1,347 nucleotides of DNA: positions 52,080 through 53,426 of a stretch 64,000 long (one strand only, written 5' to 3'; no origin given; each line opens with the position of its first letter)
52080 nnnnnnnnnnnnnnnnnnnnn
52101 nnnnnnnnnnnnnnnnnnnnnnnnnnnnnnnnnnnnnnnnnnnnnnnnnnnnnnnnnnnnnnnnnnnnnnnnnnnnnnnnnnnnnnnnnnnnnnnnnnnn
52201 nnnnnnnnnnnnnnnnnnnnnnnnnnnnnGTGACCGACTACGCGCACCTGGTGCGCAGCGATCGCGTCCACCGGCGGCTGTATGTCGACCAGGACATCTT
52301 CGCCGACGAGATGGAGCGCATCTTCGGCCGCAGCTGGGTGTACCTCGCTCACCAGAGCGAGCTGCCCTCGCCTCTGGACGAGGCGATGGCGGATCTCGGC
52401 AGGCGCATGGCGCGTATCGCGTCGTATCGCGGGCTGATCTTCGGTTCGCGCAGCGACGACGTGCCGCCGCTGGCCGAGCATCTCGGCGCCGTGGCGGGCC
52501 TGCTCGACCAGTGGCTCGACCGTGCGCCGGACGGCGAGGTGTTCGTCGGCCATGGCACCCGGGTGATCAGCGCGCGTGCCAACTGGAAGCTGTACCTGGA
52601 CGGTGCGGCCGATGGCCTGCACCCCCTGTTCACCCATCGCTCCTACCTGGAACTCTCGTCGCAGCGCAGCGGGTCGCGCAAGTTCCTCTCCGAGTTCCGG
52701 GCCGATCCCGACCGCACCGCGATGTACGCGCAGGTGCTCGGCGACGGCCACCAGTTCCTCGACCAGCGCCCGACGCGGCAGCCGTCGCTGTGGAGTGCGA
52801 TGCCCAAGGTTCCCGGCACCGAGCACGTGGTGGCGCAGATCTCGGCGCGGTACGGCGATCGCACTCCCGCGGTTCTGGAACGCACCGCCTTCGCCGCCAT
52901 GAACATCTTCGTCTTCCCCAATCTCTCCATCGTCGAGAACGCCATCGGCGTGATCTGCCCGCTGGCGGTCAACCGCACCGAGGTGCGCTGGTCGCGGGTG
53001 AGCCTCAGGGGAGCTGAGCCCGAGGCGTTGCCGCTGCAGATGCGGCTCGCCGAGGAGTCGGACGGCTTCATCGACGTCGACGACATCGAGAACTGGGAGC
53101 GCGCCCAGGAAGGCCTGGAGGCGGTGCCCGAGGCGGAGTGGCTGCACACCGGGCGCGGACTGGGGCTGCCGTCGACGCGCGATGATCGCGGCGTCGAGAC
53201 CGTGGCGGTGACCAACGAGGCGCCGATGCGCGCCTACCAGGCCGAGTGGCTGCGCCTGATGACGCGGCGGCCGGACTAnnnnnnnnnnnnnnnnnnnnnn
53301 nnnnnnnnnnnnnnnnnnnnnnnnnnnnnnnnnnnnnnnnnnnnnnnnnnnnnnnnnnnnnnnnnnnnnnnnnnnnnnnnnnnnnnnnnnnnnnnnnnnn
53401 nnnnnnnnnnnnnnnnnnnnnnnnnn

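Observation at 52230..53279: Alpha-subunit paralog that has lost its entire Rieske [2Fe-2S] domain in frame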

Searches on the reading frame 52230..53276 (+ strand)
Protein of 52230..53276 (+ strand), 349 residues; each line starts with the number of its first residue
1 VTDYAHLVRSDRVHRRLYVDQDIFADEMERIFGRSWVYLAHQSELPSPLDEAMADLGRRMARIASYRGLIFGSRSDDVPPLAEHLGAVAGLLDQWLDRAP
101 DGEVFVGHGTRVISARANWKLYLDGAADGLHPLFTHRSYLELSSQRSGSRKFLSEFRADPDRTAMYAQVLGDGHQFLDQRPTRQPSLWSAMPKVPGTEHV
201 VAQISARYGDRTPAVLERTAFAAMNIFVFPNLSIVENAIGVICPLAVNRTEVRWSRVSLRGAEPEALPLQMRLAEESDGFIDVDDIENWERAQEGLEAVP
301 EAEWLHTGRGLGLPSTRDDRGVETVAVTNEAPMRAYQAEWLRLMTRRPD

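Call 7: search_protein_families(library=pfam, proteins=[window:52230-53276:+], max_evalue=0.1)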
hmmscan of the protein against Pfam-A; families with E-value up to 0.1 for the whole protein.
window:52230-53276:+ (349 aa): 2 families
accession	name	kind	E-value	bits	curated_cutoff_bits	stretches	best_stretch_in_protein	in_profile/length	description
PF00848.25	Ring_hydroxyl_A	-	3.4e-15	57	24.9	1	108-345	7-207/208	Ring hydroxylating alpha subunit (catalytic domain)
PF19384.4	DUF5959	-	0.0096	16.1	26.5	1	280-330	50-101/134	Family of unknown function (DUF5959)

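Call 14: find_homologous_proteins(query=window:52230-53276:+, max_evalue=1e-10)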
Query window:52230-53276:+ (349 aa): 176 proteins with E <= 1e-10 among 4870 candidates; the best 120 are listed.
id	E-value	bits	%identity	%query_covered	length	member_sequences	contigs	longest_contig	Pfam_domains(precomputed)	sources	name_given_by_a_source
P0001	2.6e-233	791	100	100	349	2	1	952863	PF00848.26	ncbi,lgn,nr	ncbi:MAG TPA: SRPBCC family protein [Candidatus Dormibacteraeota bacterium]|nr:SRPBCC family protein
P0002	1.1e-126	441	54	95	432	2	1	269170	PF00355.33,PF00848.26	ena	-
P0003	8.5e-123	428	54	89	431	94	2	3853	PF00355.33,PF00848.26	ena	-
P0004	2.7e-120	420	54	89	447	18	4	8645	PF00355.33,PF00848.26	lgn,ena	-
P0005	2.7e-119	417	58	82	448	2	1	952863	PF00355.33,PF00848.26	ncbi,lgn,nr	ncbi:MAG TPA: Rieske 2Fe-2S domain-containing protein [Candidatus Dormibacteraeota bacterium]|nr:Rie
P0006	2.8e-119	416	44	99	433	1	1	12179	PF00355.33,PF00848.26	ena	-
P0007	1.0e-118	415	53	86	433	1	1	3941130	PF00355.33,PF00848.26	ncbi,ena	-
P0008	1.0e-118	415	44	99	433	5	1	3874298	PF00355.33,PF00848.26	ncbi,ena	-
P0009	1.6e-116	407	51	90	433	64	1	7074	PF00355.33,PF00848.26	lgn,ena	-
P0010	6.4e-115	402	54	85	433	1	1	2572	PF00355.33,PF00848.26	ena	-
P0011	1.5e-112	394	58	83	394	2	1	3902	PF00355.33,PF00848.26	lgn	-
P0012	5.3e-112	393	53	86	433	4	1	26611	PF00355.33,PF00848.26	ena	-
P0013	3.1e-102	360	52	86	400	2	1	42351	PF00355.33,PF00848.26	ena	-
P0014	9.9e-99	349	51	82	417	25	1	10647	PF00355.33,PF00848.26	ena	-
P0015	8.0e-86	306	44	83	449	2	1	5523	PF00355.33,PF00848.26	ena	-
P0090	1.2e-63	234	87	35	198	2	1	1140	PF00848.26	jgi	jgi:hypothetical protein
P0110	9.5e-48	181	37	99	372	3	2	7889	PF00848.26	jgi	jgi:fatty-acyl-CoA synthase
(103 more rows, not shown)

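Call 16: find_encoding_contigs(protein=P0090, flank=5000)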
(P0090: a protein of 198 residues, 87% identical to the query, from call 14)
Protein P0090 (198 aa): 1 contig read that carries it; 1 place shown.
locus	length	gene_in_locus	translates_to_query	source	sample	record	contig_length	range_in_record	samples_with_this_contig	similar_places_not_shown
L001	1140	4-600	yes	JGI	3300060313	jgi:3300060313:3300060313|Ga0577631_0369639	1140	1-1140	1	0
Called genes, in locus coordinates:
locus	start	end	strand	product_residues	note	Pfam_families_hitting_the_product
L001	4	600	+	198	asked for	PF00848:Ring_hydroxyl_A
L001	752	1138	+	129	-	?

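Call 17: find_encoding_contigs(protein=P0110, flank=8000)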
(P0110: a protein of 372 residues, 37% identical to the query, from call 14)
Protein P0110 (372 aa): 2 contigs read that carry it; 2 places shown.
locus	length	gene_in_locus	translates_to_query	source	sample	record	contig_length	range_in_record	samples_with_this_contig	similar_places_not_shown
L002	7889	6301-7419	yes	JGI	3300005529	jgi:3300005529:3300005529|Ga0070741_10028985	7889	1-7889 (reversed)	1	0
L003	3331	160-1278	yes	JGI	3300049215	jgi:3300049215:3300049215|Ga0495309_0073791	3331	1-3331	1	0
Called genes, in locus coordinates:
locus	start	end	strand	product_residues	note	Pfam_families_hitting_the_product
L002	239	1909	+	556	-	PF00501:AMP-binding, PF13193:AMP-binding_C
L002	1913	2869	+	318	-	-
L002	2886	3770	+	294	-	PF00106:adh_short, PF08659:KR, PF13561:adh_short_C2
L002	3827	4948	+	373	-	PF01370:Epimerase (weak), PF22917:PRISE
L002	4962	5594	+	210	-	PF00440:TetR_N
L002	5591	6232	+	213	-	-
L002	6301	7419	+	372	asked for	PF00848:Ring_hydroxyl_A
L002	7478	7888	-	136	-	?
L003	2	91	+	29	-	?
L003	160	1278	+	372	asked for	PF00848:Ring_hydroxyl_A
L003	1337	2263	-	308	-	PF01636:APH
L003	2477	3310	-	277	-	-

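Call 19: find_related_loci(query=window:52230-53276:+, collection=genome_contigs, flank=10000)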
Query window:52230-53276:+ (349 aa) in genome_contigs; peptide patterns used: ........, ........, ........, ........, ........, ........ (x = any residue, [..] = any of these).
187 stretches matched a pattern; 5 encode a relative of the query (tblastn E <= 1e-3); 5 distinct loci.
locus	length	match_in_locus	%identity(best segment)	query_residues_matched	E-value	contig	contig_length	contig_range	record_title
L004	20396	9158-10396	56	3-347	1e-108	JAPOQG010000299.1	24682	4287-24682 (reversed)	MAG: Acidimicrobiaceae bacterium isolate APA_bin_7 c_000000183084, whole genome shotgun sequence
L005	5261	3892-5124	55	3-344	2e-108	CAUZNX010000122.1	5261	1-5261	MAG: Dehalococcoidia bacterium isolate CB9_323.14 genome assembly, contig: Ga0302132_10009890, whole genome shotgun sequ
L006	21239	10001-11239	54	3-347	1e-106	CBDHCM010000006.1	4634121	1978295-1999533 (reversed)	MAG: Candidatus Aldehydirespirator sp. isolate 36171f10-6b1c-407a-8267-17b84cd7c53a genome assembly, contig: chromosome_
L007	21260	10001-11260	53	3-348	2e-103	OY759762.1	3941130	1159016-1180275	MAG: Acidimicrobiales bacterium isolate 58bc0cff-3a4e-4465-8a1f-db016ff7ac3d genome assembly, chromosome: 1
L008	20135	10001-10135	44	95-138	4e-5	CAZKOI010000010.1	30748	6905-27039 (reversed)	MAG TPA_asm: uncultured Enterobacterales bacterium isolate SRP134809_co1_65 genome assembly, contig: NODE_2637_length_30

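Call 20: find_related_loci(query=window:52230-53276:+, collection=metagenome_contigs, flank=6000)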
Query window:52230-53276:+ (349 aa) in metagenome_contigs; peptide patterns used: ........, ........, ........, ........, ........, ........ (x = any residue, [..] = any of these).
222 stretches matched a pattern; 10 encode a relative of the query (tblastn E <= 1e-3); 10 distinct loci.
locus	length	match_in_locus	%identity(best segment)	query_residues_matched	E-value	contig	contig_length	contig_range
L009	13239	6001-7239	58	3-347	4e-110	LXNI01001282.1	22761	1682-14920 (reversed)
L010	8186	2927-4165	56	3-347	7e-109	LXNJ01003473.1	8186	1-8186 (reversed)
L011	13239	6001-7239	56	3-347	1e-108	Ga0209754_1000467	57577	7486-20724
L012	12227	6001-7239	56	3-347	1e-108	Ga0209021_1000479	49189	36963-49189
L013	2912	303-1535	55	3-344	8e-112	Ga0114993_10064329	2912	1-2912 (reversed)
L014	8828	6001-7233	55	3-344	2e-108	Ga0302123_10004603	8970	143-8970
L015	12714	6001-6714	26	48-298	3e-9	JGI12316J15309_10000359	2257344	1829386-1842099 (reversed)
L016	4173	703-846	46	92-138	3e-6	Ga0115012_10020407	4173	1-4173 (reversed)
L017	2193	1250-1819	23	18-138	5e-6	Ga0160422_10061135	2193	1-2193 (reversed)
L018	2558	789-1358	23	18-138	1e-5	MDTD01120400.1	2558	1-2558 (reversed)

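Call 34: search_solved_structures(query=P0005, max_evalue=1e-10)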
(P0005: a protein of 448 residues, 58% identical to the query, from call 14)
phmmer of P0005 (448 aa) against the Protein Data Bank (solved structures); distinct sequences matched with E-value up to 1e-10: 29.
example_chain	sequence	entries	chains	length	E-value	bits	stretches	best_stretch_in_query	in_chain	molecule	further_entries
8k0a_A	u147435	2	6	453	8.1e-48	166.7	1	20-231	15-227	3-phenylpropionate/cinnamic acid dioxygenase subunit alpha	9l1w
9o71_A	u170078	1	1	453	1.9e-46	162.2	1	18-431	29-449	Phenylpropionate dioxygenase-like ring-hydroxylating dioxygenase large terminal subunit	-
7yls_B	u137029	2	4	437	3.3e-46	161.4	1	18-431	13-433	Rieske (2Fe-2S) domain protein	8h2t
2ckf_A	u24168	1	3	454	2.1e-45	158.8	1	26-434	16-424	RING-HYDROXYLATING DIOXYGENASE ALPHA SUBUNIT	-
2b1x_A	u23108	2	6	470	1.8e-44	155.7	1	28-230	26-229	naphthalene dioxygenase large subunit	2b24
9vdb_A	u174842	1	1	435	2.4e-44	155.3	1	26-431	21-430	Ring hydroxylating dioxygenase, alpha subunit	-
2gbw_A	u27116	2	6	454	3.2e-44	154.9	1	26-434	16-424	Biphenyl 2,3-Dioxygenase Alpha Subunit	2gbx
2xr8_A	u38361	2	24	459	3.7e-44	154.7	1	26-435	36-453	BIPHENYL DIOXYGENASE SUBUNIT ALPHA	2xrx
2xsh_A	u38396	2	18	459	3.9e-44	154.6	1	26-435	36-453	BIPHENYL DIOXYGENASE SUBUNIT ALPHA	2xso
1uli_A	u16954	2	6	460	5.7e-44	154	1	10-435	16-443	biphenyl dioxygenase large subunit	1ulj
5xbp_A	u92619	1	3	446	4.3e-43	151.2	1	28-344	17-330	3NT oxygenase alpha subunit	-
2yfi_A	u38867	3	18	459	5.6e-43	150.8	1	26-435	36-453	BIPHENYL DIOXYGENASE SUBUNIT ALPHA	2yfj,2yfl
5aeu_A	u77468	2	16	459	6.4e-43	150.6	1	26-435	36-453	BIPHENYL DIOXYGENASE SUBUNIT ALPHA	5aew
2bmo_A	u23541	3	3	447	1e-42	149.9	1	16-227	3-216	OXYGENASE-ALPHA NBDO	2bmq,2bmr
2hmj_A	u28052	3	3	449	4.9e-42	147.7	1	28-227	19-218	Naphthalene 1,2-dioxygenase alpha subunit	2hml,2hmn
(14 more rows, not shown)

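Call 43: search_protein_families(library=ncbifam, proteins=[window:52230-53276:+], max_evalue=0.00001)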
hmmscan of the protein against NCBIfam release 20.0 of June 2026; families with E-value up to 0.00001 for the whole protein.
window:52230-53276:+ (349 aa): 4 families
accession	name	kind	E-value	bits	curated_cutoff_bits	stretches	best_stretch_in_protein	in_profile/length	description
TIGR03229.1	benzo_1_2_benA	equivalog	8.1e-29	100.7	780.95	2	58-311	138-387/433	benzoate 1,2-dioxygenase large subunit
NF042946.1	3PPDioc_HcaE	equivalog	3.8e-24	85.5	830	2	59-345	137-430/450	3-phenylpropionate/cinnamic acid dioxygenase subunit alpha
TIGR03228.1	anthran_1_2_A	equivalog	2.6e-19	69.2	671.9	1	55-301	131-383/438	anthranilate 1,2-dioxygenase large subunit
NF041684.1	ant_diox_AndAc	equivalog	6e-14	51.4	750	1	52-136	142-222/418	anthranilate 1,2-dioxygenase large subunit AndAc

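Call 47: predict_structure(alignment_id=A1)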
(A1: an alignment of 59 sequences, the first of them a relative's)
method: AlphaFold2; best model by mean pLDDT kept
length: 349 residues; sequences in the alignment: 59
mean_pLDDT: 92.2   pTM: 0.92
mean pLDDT of the five models: 92.2, 91.9, 91.7, 90.9, 90.4
residues with pLDDT >= 90: 266; 70-90: 68; 50-70: 15; < 50: 0
segments of 3 or more residues with pLDDT < 50: none
pLDDT, mean of each block of 10 residues (from residue 1): 92 98 97 95 84 71 96 95 98 96 92 97 89 88 78 73 93 96 91 89 96 95 96 96 97 95 91 88 94 97 95 95 96 97 89
secondary structure, 60 per line:
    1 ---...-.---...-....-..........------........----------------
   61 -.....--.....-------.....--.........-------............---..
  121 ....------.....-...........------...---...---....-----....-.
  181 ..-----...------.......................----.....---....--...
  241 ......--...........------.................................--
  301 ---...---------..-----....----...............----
elements in order: E12-14 H16-19 H21-30 E37-41 E62-66 E69-73 H81-85 H88-96 E104-115 H119-124 H131-135 H137-147 E166-169 E175-178 H197-219 E224-228 E232-235 E238-246 E249-259 H266-298 E304-306 E323-326 H331-345

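Call 49: search_protein_representatives(protein=P0110)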
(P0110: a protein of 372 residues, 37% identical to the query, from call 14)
Query: 372 residues. Proteins with E-value up to 0.001 (for the whole library): 2788; up to 1e-10: 855; up to 1e-30: 181. The best 150 are listed.
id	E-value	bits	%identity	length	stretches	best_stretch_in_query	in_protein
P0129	7.5e-147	505.5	63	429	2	91-372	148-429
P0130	2.0e-133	461.3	59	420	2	92-370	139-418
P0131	4.0e-92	325.4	55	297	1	114-370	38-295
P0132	2.4e-83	296.5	46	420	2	92-371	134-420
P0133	8.9e-83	294.6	65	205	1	168-372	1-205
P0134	4.5e-81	289.0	43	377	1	15-370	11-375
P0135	1.5e-77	277.4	57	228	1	93-310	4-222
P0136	3.6e-75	269.6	57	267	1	103-348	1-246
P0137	5.3e-75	269.1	40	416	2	84-370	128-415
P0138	6.3e-75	268.8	43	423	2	91-370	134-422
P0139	2.8e-73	263.4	45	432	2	95-370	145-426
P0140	3.2e-73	263.2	42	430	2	92-369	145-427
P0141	2.4e-72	260.3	45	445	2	86-370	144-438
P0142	5.1e-69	249.4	43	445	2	91-371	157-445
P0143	9.7e-68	245.2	40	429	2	96-370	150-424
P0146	3.5e-66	240.0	40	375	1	15-371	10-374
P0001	6.5e-48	179.9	41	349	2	90-370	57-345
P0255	9.1e-36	139.9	37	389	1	24-370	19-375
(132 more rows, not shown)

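Call 51: fold_search(model_id=the predicted structure, library=pdb)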
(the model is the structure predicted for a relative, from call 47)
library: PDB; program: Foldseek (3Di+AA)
matches with E <= 10: 871; with E <= 0.001: 74
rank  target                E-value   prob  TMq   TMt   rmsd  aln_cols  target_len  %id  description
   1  8h2t_B                6.3e-22  1.00  0.71  0.58   6.8       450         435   22  Cryo-EM structure of IadD/E dioxygenase bound with IAA (released 2023-06-14)
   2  7yls_B                1.4e-21  1.00  0.74  0.60   5.9       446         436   23  Structure of a bacteria protein complex (released 2023-06-14)
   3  2xrx_A                1.9e-18  1.00  0.77  0.63   5.4       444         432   19  CRYSTAL STRUCTURE OF BIPHENYL DIOXYGENASE IN COMPLEX WITH BIPHENYL FROM BURKHOLDERIA XENOVORANS LB400 (released 2010-11-24)
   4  8k0a_A                2.2e-18  1.00  0.76  0.61   6.5       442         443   22  CryoEM structure of 3-phenylpropionate/cinnamic acid dioxygenase HcaE-HcaF complex (released 2024-07-10)
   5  1uli_C                2.3e-18  1.00  0.73  0.61   7.7       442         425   20  Biphenyl dioxygenase (BphA1A2) derived from Rhodococcus sp. strain RHA1 (released 2004-09-28)
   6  2xsh_A                3.4e-18  1.00  0.74  0.61   6.4       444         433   19  CRYSTAL STRUCTURE OF P4 VARIANT OF BIPHENYL DIOXYGENASE FROM BURKHOLDERIA XENOVORANS LB400 IN COMPLEX WITH 2,6 DI CHLO (released 2010-11-24)
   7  1ulj_A                3.6e-18  1.00  0.74  0.61   7.3       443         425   21  Biphenyl dioxygenase (BphA1A2) in complex with the substrate (released 2004-09-28)
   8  2xr8_A                6.6e-18  1.00  0.72  0.59   7.7       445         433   20  Crystal structure of biphenyl dioxygenase from Burkholderia xenovorans LB400 (released 2010-11-24)
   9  1uli_A                7.0e-18  1.00  0.74  0.61   7.2       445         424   20  Biphenyl dioxygenase (BphA1A2) derived from Rhodococcus sp. strain RHA1 (released 2004-09-28)
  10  5aeu_A                8.7e-18  1.00  0.72  0.59   7.0       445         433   18  Crystal structure of II9 variant of Biphenyl dioxygenase from Burkholderia xenovorans LB400 (released 2016-04-06)
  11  2yfi_A                9.8e-18  1.00  0.72  0.59   7.3       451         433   20  Crystal Structure of Biphenyl dioxygenase variant RR41 (BPDO-RR41) (released 2011-06-08)
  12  1uli_E                1.2e-17  1.00  0.73  0.61   7.5       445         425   20  Biphenyl dioxygenase (BphA1A2) derived from Rhodococcus sp. strain RHA1 (released 2004-09-28)
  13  2xso_A                1.2e-17  1.00  0.74  0.60   7.4       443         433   20  CRYSTAL STRUCTURE OF P4 VARIANT OF BIPHENYL DIOXYGENASE FROM BURKHOLDERIA XENOVORANS LB400 (released 2010-11-24)
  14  5aew_U                1.2e-17  1.00  0.73  0.60   6.3       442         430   19  Crystal structure of II9 variant of Biphenyl dioxygenase from Burkholderia xenovorans LB400 in complex with biphenyl (released 2016-04-06)
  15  5aew_W                3.1e-17  1.00  0.73  0.60   6.4       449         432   19  Crystal structure of II9 variant of Biphenyl dioxygenase from Burkholderia xenovorans LB400 in complex with biphenyl (released 2016-04-06)
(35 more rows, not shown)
